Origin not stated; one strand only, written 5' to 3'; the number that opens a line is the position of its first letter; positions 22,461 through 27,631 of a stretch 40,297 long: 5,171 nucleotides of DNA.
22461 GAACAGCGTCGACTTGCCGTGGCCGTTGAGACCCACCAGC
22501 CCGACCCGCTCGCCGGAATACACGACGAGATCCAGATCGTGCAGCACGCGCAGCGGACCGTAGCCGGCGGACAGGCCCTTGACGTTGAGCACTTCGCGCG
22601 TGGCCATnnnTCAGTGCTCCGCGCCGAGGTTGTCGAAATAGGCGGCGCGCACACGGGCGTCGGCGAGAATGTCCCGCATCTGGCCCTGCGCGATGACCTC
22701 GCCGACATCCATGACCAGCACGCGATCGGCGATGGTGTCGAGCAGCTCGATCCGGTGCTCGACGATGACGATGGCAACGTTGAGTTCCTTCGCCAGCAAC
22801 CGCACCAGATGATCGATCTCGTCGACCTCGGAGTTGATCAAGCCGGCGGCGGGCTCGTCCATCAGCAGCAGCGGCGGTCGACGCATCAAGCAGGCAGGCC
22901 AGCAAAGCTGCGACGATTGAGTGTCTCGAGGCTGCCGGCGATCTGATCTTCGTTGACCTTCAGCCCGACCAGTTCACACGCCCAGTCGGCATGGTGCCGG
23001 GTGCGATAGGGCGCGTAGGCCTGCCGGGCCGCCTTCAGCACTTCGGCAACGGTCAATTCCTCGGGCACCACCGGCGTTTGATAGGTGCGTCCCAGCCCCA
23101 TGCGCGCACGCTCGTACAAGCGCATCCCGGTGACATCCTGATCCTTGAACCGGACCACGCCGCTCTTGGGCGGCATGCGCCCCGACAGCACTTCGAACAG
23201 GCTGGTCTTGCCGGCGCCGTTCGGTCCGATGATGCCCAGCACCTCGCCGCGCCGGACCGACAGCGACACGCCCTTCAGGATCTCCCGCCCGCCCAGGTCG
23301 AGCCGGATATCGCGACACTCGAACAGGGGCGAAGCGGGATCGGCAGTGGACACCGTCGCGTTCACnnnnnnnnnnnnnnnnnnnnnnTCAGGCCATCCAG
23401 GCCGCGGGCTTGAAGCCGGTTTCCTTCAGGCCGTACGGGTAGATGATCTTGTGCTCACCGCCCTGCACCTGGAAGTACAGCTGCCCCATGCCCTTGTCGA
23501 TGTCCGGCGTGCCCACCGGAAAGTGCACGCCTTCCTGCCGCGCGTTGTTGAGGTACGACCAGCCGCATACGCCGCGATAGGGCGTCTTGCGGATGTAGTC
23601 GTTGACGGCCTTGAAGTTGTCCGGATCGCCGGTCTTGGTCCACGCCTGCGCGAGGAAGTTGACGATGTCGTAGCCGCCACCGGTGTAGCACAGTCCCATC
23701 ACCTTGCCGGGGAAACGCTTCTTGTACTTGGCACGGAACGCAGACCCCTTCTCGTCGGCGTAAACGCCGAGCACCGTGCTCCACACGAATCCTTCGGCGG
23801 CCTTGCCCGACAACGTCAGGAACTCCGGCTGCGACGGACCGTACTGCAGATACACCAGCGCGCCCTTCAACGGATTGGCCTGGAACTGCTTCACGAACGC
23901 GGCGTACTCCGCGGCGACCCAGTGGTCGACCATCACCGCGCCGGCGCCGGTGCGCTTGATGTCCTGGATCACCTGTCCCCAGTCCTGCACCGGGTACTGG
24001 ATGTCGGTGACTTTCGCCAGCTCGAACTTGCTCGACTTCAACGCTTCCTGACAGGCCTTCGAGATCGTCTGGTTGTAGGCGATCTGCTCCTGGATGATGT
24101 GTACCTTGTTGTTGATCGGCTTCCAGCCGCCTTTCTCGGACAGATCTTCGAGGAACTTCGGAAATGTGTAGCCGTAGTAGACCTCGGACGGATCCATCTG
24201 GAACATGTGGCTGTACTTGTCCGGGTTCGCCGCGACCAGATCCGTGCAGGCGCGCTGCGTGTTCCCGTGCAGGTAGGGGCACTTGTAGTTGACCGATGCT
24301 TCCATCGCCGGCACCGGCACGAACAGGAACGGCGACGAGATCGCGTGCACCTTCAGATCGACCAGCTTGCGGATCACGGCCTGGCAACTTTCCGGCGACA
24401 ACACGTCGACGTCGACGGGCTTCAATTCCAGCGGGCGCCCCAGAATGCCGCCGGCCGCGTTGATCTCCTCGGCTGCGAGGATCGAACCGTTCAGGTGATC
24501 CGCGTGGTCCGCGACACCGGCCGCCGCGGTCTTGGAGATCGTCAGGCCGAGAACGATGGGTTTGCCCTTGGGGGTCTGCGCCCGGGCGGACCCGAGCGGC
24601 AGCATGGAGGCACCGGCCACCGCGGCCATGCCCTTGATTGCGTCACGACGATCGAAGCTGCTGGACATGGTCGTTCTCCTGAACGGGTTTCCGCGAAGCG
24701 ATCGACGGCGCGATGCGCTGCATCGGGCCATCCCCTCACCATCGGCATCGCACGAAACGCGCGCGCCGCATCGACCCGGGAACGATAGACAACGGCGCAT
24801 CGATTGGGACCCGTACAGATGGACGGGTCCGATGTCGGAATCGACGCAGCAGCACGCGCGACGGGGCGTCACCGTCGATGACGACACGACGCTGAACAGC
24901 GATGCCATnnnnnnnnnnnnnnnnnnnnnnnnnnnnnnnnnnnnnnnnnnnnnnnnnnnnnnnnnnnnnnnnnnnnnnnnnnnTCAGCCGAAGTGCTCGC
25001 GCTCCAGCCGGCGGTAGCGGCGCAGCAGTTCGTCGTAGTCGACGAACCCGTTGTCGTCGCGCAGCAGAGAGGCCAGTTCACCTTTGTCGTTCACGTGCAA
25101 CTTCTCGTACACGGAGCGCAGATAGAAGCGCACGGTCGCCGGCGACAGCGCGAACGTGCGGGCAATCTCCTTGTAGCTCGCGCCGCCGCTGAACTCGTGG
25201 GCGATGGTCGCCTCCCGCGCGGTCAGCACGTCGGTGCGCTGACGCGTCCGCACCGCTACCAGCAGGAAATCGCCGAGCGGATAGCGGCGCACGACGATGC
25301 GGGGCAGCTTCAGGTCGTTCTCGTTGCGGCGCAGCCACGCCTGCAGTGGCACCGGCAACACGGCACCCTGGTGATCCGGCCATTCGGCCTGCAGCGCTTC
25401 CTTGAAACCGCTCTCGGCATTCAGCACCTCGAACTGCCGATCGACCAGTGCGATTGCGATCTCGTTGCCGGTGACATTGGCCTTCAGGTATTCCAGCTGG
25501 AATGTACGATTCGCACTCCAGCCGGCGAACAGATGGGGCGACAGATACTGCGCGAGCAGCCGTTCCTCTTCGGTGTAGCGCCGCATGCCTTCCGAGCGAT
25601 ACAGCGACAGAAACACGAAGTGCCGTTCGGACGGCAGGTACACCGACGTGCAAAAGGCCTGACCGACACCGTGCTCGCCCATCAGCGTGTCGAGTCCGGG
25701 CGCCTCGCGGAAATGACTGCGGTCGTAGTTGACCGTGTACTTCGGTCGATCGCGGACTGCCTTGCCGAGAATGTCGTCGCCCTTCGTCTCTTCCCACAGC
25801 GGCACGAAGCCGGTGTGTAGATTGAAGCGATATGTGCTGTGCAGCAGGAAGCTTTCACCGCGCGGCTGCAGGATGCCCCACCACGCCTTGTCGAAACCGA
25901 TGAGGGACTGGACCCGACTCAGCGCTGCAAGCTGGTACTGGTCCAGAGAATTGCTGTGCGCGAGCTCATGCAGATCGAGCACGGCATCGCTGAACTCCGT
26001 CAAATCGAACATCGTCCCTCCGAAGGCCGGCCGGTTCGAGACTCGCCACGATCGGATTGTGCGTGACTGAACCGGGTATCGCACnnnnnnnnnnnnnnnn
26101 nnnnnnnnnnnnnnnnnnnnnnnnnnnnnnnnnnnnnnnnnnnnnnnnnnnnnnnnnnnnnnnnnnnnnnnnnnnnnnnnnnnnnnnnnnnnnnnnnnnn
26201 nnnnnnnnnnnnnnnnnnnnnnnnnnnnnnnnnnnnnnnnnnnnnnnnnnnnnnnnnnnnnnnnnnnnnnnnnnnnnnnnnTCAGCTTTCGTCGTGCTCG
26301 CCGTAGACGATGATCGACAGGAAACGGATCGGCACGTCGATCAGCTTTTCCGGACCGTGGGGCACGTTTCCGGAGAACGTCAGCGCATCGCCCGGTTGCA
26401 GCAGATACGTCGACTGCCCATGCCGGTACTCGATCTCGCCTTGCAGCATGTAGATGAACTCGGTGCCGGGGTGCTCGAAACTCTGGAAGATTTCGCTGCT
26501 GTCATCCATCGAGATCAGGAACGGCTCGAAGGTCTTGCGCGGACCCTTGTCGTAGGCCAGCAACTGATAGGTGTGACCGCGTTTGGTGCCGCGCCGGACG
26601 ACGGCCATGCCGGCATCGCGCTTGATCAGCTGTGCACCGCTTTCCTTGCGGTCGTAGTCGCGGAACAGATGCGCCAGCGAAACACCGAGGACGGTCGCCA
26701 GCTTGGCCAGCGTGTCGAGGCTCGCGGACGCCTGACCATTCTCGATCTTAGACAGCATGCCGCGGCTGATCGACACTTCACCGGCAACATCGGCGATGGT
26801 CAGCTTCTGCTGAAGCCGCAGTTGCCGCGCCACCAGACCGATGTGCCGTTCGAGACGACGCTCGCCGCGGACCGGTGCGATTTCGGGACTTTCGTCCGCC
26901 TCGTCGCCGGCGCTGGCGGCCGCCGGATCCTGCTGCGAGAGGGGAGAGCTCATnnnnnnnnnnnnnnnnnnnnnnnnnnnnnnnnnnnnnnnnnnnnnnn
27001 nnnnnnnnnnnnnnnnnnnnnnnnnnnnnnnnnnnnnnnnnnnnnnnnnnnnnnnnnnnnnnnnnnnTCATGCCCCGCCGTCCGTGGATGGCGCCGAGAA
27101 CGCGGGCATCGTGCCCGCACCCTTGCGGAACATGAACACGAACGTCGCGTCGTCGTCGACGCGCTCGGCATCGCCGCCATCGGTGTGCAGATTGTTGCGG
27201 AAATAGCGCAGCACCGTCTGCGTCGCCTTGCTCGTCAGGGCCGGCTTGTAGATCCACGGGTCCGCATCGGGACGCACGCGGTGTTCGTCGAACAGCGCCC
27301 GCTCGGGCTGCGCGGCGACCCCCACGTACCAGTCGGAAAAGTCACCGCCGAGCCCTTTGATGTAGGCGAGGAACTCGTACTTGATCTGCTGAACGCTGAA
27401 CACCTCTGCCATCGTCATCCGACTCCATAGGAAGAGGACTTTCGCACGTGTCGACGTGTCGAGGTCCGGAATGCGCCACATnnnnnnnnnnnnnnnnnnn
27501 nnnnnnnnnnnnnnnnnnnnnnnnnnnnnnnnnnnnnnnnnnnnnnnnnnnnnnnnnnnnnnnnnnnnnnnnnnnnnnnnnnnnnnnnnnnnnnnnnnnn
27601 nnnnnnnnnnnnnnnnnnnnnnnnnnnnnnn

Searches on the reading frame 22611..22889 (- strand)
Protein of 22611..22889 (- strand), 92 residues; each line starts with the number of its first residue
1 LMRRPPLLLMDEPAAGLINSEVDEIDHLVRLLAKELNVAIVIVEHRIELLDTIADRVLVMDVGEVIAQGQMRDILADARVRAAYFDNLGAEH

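Call 8: search_protein_families(library=pfam, proteins=[window:22611-22889:-], max_evalue=0.001)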
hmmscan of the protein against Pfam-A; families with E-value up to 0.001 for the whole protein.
window:22611-22889:- (92 aa): 1 family
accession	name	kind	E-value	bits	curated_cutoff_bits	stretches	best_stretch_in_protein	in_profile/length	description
PF12399.14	BCA_ABC_TP_C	-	0.00014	21.8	25.5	1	64-84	1-21/27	Branched-chain amino acid ATP-binding cassette transporter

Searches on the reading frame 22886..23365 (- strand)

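Call 8: search_protein_families(library=pfam, proteins=[window:22886-23365:-], max_evalue=0.001)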
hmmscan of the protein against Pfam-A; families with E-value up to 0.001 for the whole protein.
window:22886-23365:- (159 aa): 3 families
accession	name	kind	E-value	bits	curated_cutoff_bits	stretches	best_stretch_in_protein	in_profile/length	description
PF00005.33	ABC_tran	-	1.3e-17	65.1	25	1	30-142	1-101/137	ABC transporter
PF25201.1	nSTAND6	-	0.00029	21.3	27.7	1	29-122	7-102/148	Novel STAND NTPase 6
PF13304.12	AAA_21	-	0.00041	21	27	1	43-61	2-20/304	AAA domain, putative AbiEii toxin, Type IV TA system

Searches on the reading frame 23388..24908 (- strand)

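Call 8: search_protein_families(library=pfam, proteins=[window:23388-24908:-], max_evalue=0.001)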
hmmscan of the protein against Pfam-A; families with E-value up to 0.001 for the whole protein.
window:23388-24908:- (506 aa): 2 families
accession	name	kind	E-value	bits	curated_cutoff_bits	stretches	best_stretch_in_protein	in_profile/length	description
PF13458.12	Peripla_BP_6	-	1.5e-27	97.6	31.7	1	118-450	2-319/343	Periplasmic binding protein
PF13433.12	Peripla_BP_5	-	4.1e-07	29.9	27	0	267-445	134-312/363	Periplasmic binding protein domain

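Call 43: search_protein_families(library=ncbifam, proteins=[window:23388-24908:-], max_evalue=0.00001)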
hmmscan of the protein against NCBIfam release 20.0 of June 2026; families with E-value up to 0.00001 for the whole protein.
window:23388-24908:- (506 aa): 1 family
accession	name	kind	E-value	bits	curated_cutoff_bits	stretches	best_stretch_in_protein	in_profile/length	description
NF011933.0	PRK15404.1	subfamily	8.4e-08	31.7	477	1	123-449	30-340/370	high-affinity branched-chain amino acid ABC transporter substrate-binding protein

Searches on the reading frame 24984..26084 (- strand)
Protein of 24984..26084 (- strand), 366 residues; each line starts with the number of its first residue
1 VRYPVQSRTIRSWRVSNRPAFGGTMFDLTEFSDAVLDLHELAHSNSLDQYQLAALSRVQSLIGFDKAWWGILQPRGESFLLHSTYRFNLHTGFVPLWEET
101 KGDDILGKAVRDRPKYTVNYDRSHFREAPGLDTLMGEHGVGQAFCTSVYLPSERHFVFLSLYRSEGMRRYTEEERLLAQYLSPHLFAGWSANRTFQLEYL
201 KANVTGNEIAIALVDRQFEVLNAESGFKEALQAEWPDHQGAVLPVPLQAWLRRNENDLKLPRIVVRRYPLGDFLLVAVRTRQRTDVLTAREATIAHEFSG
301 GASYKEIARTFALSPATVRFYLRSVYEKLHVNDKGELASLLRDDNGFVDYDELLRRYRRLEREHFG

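Call 8: search_protein_families(library=pfam, proteins=[window:24984-26084:-], max_evalue=0.001)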
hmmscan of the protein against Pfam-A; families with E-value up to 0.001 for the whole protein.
window:24984-26084:- (366 aa): 1 family
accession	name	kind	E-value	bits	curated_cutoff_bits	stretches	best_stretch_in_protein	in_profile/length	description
PF00196.25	GerE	-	1.6e-11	44.1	23.5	1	285-340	1-56/57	Bacterial regulatory proteins, luxR family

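Call 43: search_protein_families(library=ncbifam, proteins=[window:24984-26084:-], max_evalue=0.00001)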
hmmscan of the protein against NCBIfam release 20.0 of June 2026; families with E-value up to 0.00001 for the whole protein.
window:24984-26084:- (366 aa): 2 families
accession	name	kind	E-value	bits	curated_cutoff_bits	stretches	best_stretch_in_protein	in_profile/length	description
NF041232.1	BagY_FevT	exception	1.2e-07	30.9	700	1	250-340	264-350/367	LuxR family transcriptional regulator BagY/FevT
NF007685.0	PRK10360.1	equivalog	1.6e-06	28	258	1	281-342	132-193/196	response regulator transcription factor UhpA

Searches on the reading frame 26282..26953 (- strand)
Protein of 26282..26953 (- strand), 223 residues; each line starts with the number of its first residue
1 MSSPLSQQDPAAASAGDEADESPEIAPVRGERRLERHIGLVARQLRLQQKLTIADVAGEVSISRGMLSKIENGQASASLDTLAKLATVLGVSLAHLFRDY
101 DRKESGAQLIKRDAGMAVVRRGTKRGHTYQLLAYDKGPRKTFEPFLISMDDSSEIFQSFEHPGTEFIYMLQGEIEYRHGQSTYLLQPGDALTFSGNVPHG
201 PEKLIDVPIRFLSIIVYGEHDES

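Call 4: search_protein_families(library=pfam, proteins=[window:26282-26953:-], max_evalue=0.01)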
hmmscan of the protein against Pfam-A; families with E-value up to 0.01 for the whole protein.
window:26282-26953:- (223 aa): 9 families
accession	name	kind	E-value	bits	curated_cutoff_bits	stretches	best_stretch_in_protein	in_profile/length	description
PF01381.28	HTH_3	-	7e-15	55.2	23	1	43-95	2-54/55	Helix-turn-helix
PF07883.17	Cupin_2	-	1.3e-11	44.5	27.2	1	156-214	11-69/70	Cupin domain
PF13560.12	HTH_31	-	2.8e-11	44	27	1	38-94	2-59/64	Helix-turn-helix domain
PF12844.13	HTH_19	-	1.8e-08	34.6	30.2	1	43-101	5-63/64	Helix-turn-helix domain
PF13443.12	HTH_26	-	1.3e-06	28.9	22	1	45-98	5-59/63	Cro/C1-type HTH DNA-binding domain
PF02311.25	AraC_binding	-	2e-05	24.8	21.1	1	160-200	20-60/135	AraC-like ligand binding domain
PF13413.12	HTH_25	-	0.00017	21.8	24.6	1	43-76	3-36/62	Helix-turn-helix domain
PF05899.18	Cupin_3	-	0.0018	18.4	23.5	1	164-194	26-57/74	EutQ-like cupin domain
PF12973.13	Cupin_7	-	0.0035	17.6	27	1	154-181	44-71/105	ChrR Cupin-like domain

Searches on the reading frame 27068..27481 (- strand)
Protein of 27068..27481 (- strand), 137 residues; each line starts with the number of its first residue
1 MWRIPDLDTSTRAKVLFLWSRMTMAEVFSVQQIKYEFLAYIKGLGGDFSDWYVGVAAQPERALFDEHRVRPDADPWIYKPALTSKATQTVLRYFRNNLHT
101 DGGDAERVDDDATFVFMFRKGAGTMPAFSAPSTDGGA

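Call 4: search_protein_families(library=pfam, proteins=[window:27068-27481:-], max_evalue=0.01)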
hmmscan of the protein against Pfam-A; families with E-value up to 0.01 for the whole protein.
window:27068-27481:- (137 aa): 0 families

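Call 7: search_protein_families(library=ncbifam, proteins=[window:27068-27481:-], max_evalue=0.01)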
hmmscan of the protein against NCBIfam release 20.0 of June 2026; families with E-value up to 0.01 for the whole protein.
window:27068-27481:- (137 aa): 0 families

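Call 57: search_protein_families(library=pfam, proteins=[window:27068-27412:-], max_evalue=0.00001)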
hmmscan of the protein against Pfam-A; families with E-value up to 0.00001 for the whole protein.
window:27068-27412:- (114 aa): 0 families

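Call 66: find_homologous_proteins(query=window:27068-27412:-, max_evalue=0.001)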
Query window:27068-27412:- (114 aa): 48 proteins with E <= 0.001 among 51 candidates.
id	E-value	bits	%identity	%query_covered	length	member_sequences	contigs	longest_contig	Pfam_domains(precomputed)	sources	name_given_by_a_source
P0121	6.3e-72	257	100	100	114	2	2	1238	-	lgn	-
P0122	1.9e-43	165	72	93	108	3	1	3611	-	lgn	-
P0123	7.4e-43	163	73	90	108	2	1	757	-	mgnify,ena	mgnify:CR=1 FL=1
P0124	1.1e-42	162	70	92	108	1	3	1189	-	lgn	-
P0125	1.9e-41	158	68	92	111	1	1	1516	-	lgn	-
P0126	8.0e-41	157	71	89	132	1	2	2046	-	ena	-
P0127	3.7e-40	154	68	90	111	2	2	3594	-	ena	-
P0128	6.7e-40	154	70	88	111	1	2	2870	-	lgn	-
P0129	2.1e-39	152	68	90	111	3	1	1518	-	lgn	-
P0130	1.1e-38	150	65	94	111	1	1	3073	-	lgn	-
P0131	2.3e-38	149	66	89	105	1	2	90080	-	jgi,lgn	jgi:hypothetical protein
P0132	2.8e-38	148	70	88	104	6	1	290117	-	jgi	-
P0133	8.4e-38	147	68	88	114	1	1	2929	-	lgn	-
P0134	9.1e-38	147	67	88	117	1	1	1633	-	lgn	-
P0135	3.8e-37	145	68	88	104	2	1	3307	-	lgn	-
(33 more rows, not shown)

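Call 75: predict_structure(alignment_id=A5)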
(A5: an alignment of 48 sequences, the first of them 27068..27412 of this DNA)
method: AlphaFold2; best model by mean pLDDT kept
length: 114 residues; sequences in the alignment: 48
mean_pLDDT: 88.4   pTM: 0.80
mean pLDDT of the five models: 88.4, 87.4, 86.9, 86.5, 86.2
residues with pLDDT >= 90: 84; 70-90: 19; 50-70: 4; < 50: 7
segments of 3 or more residues with pLDDT < 50: 109-114
pLDDT, mean of each block of 10 residues (from residue 1): 82 95 92 95 92 94 95 92 89 93 69 46
secondary structure, 60 per line:
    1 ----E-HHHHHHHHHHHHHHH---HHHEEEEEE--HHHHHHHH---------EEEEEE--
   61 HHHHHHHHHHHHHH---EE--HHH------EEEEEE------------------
elements in order: H7-21 E28-33 H36-43 E53-58 H61-74 E91-96

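Call 77: fold_search(model_id=the predicted structure, library=pdb)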
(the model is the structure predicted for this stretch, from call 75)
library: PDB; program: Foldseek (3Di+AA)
matches with E <= 10: 149; with E <= 0.001: 0
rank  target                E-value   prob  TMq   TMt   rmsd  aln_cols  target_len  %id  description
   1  7cd3_B                4.6e-01  0.20  0.32  0.34   7.2        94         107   12  Crystal structure of the S103F mutant of Bacillus subtilis (natto) YabJ protein. (released 2021-03-03)
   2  1x25_B                6.0e-01  0.15  0.31  0.28   7.6        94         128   11  Crystal Structure of a Member of YjgF Family from Sulfolobus Tokodaii (ST0811) (released 2006-02-07)
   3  1x25_A                6.5e-01  0.15  0.31  0.29   7.6        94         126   11  Crystal Structure of a Member of YjgF Family from Sulfolobus Tokodaii (ST0811) (released 2006-02-07)
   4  3td3_A                6.5e-01  0.03  0.18  0.18  11.6       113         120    9  Crystal structure of OmpA-like domain from Acinetobacter baumannii in complex with glycine (released 2011-10-26)
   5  7cd3_C                7.9e-01  0.14  0.31  0.29   7.4        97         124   11  Crystal structure of the S103F mutant of Bacillus subtilis (natto) YabJ protein. (released 2021-03-03)
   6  6dhj_F                7.9e-01  0.06  0.24  0.10  12.7       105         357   12  Crystal structures of cyanuric acid hydrolase from Moorella thermoacetica (released 2019-06-26)
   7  1szw_B                7.9e-01  0.04  0.20  0.10  12.2        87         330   14  Crystal structure of E. coli tRNA pseudouridine synthase TruD (released 2004-04-20)
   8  3td4_B                7.9e-01  0.03  0.20  0.19  11.9       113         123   10  Crystal structure of OmpA-like domain from Acinetobacter baumannii in complex with diaminopimelate (released 2011-10-26)
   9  3fdj                  9.1e-01  0.23  0.39  0.18   6.6       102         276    4  The structure of a DegV family protein from Eubacterium eligens. (released 2009-02-03)
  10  2dyy_B                9.1e-01  0.09  0.26  0.25   8.1        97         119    9  Crystal structure of putative translation initiation inhibitor PH0854 from Pyrococcus horikoshii (released 2007-03-19)
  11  6bum_A                9.1e-01  0.03  0.18  0.08  12.9       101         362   14  Crystal structures of cyanuric acid hydrolase from Moorella thermoacetica (released 2019-06-12)
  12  2dyy_K                1.0e+00  0.11  0.30  0.28   9.4        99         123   11  Crystal structure of putative translation initiation inhibitor PH0854 from Pyrococcus horikoshii (released 2007-03-19)
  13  6buo_D                1.0e+00  0.03  0.18  0.08  13.0       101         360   12  Crystal structures of cyanuric acid hydrolase from Moorella thermoacetica (released 2019-06-12)
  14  7cd2_A                1.2e+00  0.11  0.31  0.33   7.4        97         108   11  Crystal structure of the S103F mutant of Bacillus subtilis (natto) YabJ protein. (released 2021-03-03)
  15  6dhj_C                1.2e+00  0.05  0.24  0.11  12.0       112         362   10  Crystal structures of cyanuric acid hydrolase from Moorella thermoacetica (released 2019-06-26)
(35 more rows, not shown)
